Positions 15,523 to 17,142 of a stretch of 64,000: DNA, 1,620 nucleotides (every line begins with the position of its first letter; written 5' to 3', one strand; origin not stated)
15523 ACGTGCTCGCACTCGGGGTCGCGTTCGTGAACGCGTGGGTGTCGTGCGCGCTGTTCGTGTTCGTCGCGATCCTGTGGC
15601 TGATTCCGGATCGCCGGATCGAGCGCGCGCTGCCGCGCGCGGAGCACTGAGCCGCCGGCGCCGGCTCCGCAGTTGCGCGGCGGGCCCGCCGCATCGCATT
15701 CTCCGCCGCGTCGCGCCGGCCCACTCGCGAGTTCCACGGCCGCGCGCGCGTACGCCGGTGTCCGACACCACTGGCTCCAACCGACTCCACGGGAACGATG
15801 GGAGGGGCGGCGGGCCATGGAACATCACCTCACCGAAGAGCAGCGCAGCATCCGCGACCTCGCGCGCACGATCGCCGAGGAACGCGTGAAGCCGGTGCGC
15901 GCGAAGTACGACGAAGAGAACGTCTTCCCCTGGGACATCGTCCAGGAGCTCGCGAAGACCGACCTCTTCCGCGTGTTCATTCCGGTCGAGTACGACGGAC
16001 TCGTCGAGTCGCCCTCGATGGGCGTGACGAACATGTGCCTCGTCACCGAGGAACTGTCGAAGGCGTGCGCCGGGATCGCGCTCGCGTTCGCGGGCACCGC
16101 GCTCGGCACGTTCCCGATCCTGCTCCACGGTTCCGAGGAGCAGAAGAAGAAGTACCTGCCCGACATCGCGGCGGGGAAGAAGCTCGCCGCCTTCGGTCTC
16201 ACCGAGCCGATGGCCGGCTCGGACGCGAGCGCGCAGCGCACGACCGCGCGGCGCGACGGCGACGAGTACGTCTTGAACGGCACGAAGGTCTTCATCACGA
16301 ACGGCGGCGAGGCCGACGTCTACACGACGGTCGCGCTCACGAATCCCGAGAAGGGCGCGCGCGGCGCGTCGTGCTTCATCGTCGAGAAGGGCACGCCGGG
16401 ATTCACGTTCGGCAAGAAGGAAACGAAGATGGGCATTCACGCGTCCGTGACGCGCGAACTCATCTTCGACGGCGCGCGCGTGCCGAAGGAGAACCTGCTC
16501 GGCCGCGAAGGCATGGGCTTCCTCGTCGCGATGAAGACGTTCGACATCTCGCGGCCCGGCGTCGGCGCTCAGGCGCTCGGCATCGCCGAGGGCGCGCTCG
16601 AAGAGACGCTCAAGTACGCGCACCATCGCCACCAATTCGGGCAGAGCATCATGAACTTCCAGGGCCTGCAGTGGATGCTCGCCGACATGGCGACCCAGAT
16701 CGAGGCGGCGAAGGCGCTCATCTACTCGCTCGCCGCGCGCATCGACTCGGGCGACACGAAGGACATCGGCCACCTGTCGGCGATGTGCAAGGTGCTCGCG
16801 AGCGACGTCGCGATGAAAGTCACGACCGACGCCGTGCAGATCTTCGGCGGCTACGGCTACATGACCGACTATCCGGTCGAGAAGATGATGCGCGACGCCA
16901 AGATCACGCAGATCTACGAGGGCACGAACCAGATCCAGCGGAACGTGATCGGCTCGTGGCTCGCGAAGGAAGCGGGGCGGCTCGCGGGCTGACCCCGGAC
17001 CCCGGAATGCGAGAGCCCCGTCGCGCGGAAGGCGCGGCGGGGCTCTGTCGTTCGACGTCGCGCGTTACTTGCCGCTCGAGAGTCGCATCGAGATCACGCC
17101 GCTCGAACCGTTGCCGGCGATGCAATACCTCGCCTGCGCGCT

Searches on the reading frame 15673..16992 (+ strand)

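Call 60: search_protein_families(library=pfam, proteins=[window:15673-16992:+], max_evalue=0.0001)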
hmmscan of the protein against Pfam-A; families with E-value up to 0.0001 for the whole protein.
window:15673-16992:+ (439 aa): 5 families
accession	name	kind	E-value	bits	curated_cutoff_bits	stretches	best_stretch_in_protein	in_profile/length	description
PF00441.29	Acyl-CoA_dh_1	-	5.5e-52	176.3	22.4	1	280-429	1-148/150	Acyl-CoA dehydrogenase, C-terminal domain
PF02771.21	Acyl-CoA_dh_N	-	3.8e-30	105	22.9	1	54-169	1-113/113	Acyl-CoA dehydrogenase, N-terminal domain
PF02770.24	Acyl-CoA_dh_M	-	1.8e-26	92.6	33.3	1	173-266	1-95/97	Acyl-CoA dehydrogenase, middle domain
PF08028.16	Acyl-CoA_dh_2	-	4.9e-24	85.6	22.7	1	297-419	3-133/134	Acyl-CoA dehydrogenase, C-terminal domain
PF22924.1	ACOX_C_alpha1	-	8.2e-07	29.4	27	1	312-421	48-159/169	Acyl-CoA oxidase, C-alpha1 domain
